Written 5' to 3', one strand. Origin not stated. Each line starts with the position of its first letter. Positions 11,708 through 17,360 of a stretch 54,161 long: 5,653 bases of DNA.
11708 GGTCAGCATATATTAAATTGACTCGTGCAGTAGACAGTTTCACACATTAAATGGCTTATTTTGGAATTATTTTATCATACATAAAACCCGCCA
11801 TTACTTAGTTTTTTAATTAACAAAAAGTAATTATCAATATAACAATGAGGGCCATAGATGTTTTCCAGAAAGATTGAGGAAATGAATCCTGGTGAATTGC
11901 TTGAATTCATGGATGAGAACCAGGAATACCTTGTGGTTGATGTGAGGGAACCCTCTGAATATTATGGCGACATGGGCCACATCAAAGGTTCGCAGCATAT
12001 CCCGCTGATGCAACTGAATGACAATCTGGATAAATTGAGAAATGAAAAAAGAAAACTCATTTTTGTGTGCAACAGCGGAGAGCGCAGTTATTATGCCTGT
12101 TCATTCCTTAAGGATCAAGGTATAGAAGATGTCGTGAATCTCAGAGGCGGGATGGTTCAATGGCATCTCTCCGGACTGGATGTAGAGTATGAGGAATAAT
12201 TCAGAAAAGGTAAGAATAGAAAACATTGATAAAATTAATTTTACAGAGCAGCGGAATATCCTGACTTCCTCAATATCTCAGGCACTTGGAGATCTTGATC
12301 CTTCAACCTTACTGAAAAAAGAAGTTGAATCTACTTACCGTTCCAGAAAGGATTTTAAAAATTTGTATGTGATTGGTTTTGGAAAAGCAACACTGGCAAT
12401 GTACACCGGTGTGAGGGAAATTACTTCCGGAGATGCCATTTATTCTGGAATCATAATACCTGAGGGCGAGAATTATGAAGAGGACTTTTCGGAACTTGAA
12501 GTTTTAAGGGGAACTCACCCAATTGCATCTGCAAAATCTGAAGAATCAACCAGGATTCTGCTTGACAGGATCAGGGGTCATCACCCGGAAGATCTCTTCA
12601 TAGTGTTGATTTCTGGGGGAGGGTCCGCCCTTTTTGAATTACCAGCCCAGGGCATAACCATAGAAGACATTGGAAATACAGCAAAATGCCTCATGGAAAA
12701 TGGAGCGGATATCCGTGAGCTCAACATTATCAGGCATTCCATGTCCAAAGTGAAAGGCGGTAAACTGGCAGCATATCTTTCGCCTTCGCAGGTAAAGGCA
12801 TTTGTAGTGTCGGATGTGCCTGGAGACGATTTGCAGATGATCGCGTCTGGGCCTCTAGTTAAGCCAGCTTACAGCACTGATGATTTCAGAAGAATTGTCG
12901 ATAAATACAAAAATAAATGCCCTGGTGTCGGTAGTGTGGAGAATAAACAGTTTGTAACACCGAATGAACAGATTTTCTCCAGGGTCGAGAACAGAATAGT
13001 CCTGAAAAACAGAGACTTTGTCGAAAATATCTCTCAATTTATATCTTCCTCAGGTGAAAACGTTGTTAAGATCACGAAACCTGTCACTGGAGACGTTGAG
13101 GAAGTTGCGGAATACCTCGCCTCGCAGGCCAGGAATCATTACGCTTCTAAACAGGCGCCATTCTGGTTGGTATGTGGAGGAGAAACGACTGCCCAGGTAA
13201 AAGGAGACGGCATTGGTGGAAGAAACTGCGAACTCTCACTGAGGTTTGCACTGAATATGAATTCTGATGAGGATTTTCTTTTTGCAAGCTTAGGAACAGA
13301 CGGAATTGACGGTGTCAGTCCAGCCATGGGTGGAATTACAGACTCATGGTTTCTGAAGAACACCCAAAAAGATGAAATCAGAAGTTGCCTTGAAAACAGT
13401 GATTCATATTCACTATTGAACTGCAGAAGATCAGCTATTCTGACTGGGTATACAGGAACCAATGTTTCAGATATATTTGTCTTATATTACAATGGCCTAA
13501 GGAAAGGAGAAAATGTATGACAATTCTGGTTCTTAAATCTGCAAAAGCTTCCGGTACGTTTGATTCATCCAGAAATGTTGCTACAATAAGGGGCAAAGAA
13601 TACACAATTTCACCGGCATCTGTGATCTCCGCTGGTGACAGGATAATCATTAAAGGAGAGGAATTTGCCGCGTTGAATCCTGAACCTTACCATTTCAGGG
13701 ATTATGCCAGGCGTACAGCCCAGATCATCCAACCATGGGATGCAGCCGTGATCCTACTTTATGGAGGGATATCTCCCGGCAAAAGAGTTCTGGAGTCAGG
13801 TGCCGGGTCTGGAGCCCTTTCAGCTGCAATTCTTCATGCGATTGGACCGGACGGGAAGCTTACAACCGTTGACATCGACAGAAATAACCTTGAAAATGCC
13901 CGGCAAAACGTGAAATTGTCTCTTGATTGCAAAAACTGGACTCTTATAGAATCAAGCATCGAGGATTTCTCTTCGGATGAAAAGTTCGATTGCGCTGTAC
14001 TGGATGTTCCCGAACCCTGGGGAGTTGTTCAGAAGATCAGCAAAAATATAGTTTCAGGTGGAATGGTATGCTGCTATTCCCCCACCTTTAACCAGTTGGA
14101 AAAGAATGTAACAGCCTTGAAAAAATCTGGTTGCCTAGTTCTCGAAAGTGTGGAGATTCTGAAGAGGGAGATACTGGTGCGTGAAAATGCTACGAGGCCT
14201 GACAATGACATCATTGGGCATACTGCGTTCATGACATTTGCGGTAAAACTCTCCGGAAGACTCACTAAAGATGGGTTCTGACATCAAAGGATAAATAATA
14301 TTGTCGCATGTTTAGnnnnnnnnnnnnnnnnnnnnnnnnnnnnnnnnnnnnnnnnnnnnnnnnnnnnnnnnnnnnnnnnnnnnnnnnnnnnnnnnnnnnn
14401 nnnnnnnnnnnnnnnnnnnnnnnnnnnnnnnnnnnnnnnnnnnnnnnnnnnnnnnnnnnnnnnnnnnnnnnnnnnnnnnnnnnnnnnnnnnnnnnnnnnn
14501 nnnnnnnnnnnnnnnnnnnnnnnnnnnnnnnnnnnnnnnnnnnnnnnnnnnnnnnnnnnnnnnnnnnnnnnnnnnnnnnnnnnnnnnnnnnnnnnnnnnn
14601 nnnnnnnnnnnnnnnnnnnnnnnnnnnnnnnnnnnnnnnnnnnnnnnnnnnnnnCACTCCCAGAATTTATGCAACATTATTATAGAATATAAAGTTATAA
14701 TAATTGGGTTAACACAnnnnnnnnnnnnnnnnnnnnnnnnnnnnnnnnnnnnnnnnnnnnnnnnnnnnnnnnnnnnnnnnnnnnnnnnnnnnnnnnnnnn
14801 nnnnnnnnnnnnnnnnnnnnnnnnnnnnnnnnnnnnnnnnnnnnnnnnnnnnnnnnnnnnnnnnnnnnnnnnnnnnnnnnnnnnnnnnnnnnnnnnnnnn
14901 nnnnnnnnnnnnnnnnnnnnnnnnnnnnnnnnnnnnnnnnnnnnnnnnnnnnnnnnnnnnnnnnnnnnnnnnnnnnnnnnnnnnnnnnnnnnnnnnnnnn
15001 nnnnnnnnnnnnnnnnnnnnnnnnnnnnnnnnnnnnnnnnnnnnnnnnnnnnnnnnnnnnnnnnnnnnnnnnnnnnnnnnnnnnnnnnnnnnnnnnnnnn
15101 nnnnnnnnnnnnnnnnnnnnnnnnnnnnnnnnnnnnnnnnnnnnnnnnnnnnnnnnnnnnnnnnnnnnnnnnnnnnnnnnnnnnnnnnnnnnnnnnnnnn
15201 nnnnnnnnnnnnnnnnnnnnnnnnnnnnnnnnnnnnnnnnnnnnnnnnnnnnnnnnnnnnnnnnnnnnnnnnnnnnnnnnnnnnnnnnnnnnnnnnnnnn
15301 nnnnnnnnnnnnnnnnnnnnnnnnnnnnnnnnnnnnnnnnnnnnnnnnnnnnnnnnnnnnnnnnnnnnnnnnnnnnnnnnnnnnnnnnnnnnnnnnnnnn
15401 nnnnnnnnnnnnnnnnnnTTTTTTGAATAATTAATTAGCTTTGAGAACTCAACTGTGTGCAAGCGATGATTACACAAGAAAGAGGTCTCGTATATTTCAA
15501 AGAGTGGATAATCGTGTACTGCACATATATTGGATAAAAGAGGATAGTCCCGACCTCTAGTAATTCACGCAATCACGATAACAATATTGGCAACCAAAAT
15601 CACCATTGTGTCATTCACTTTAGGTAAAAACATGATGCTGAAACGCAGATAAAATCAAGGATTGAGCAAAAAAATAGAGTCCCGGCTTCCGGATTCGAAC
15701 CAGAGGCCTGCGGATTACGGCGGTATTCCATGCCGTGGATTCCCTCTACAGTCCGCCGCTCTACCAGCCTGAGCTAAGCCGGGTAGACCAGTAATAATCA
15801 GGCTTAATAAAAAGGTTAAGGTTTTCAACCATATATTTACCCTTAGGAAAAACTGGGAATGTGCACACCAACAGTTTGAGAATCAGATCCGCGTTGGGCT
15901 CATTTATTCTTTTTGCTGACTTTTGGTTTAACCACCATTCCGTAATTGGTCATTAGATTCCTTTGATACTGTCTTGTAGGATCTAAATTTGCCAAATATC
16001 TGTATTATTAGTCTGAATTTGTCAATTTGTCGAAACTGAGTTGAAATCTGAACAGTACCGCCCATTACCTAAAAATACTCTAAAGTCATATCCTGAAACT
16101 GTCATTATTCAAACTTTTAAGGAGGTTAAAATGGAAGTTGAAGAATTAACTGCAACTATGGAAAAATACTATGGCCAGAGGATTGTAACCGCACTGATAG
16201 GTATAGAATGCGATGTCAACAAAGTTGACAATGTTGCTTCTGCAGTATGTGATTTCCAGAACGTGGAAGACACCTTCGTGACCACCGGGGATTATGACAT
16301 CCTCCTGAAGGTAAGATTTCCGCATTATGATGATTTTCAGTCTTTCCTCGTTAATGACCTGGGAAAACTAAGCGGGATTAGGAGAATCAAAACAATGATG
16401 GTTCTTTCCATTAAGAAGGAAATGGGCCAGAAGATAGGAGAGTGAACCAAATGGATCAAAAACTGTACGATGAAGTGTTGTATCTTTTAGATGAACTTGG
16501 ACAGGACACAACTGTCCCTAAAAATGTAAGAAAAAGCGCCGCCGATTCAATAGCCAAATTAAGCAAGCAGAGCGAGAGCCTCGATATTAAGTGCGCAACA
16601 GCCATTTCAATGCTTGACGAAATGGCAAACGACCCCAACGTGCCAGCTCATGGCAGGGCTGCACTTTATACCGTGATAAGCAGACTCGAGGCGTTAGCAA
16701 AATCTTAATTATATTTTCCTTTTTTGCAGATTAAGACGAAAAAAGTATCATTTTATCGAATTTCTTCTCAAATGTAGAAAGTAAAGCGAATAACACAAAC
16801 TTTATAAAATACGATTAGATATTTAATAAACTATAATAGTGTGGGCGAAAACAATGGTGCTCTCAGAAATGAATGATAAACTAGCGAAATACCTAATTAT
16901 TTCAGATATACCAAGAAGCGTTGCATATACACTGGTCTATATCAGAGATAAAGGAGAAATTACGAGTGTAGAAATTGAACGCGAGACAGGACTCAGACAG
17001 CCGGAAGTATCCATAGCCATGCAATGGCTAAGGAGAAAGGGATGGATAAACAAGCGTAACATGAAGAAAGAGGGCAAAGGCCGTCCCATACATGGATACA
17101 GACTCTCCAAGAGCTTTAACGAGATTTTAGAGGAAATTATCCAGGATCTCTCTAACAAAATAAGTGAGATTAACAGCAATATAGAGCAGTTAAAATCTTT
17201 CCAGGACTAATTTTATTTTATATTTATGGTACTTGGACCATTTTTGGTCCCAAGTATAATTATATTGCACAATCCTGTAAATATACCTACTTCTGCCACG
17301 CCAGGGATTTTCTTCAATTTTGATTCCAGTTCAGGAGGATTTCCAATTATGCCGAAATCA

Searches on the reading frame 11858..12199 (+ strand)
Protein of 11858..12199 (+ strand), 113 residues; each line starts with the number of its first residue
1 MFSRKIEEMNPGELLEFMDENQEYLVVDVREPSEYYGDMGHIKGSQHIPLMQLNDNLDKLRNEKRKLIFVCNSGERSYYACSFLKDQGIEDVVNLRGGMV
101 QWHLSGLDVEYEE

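Call 82: search_protein_families(library=pfam, proteins=[window:11858-12199:+], max_evalue=0.0001)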
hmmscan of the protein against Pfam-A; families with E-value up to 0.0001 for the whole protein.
window:11858-12199:+ (113 aa): 1 family
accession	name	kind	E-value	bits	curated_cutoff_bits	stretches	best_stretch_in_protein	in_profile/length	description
PF00581.25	Rhodanese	-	8.7e-20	71.5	22.2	1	11-103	2-100/102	Rhodanese-like domain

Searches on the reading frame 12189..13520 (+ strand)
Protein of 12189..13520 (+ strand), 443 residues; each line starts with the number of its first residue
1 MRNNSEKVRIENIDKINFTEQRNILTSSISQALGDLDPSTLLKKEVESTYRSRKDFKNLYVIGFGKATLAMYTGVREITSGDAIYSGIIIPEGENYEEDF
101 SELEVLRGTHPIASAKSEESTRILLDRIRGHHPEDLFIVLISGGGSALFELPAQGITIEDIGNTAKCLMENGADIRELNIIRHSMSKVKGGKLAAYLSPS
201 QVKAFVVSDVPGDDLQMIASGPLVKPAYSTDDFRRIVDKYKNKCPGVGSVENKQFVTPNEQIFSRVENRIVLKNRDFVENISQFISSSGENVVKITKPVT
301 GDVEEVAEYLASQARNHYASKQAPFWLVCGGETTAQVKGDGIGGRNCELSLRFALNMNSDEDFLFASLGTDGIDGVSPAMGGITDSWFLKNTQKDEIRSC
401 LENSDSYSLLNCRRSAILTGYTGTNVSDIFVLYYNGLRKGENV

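Call 82: search_protein_families(library=pfam, proteins=[window:12189-13520:+], max_evalue=0.0001)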
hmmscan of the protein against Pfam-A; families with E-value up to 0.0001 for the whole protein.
window:12189-13520:+ (443 aa): 2 families
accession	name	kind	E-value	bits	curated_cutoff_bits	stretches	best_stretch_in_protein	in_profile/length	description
PF13660.11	DUF4147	-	5.6e-61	206.4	23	1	27-243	4-223/234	Domain of unknown function (DUF4147)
PF05161.18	MOFRL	-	2.5e-28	98.8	28.3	1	326-428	2-106/106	MOFRL family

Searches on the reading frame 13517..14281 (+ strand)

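Call 82: search_protein_families(library=pfam, proteins=[window:13517-14281:+], max_evalue=0.0001)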
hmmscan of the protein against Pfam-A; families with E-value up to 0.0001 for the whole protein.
window:13517-14281:+ (254 aa): 7 families
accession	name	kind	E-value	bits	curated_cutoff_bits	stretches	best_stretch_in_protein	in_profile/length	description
PF08704.16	GCD14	-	6.5e-30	105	26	1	66-224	20-182/247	tRNA methyltransferase complex GCD14 subunit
PF13847.12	Methyltransf_31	-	5.5e-13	49.3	27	1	86-203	2-127/145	Methyltransferase domain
PF13649.12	Methyltransf_25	-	6.4e-08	33.6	27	1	91-162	1-70/97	Methyltransferase domain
PF01135.25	PCMT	-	2.1e-06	28.1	20.3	1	67-134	53-120/210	Protein-L-isoaspartate(D-aspartate) O-methyltransferase (PCMT)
PF08242.18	Methyltransf_12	-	1e-05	26.6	30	1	92-161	1-70/98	Methyltransferase domain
PF05175.20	MTS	-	2.6e-05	24.4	23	1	88-162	32-104/170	Methyltransferase small domain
PF01209.24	Ubie_methyltran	-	9.9e-05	22.2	20.1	0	74-161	35-121/233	ubiE/COQ5 methyltransferase family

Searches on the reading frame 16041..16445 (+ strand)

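Call 82: search_protein_families(library=pfam, proteins=[window:16041-16445:+], max_evalue=0.0001)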
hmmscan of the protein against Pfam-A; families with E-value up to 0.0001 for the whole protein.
window:16041-16445:+ (134 aa): 1 family
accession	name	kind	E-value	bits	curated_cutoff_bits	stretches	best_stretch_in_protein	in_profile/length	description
PF01037.27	AsnC_trans_reg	-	3.1e-17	62.6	25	1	53-123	1-72/73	Lrp/AsnC ligand binding domain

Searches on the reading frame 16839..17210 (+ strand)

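Call 82: search_protein_families(library=pfam, proteins=[window:16839-17210:+], max_evalue=0.0001)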
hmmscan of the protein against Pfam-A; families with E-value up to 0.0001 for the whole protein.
window:16839-17210:+ (123 aa): 2 families
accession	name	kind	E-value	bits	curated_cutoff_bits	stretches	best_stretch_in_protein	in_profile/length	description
PF12802.13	MarR_2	-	3.2e-06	27.6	27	1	22-72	1-52/61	MarR family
PF04079.22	SMC_ScpB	-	6.4e-05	23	27.4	1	16-98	70-150/160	Segregation and condensation complex subunit ScpB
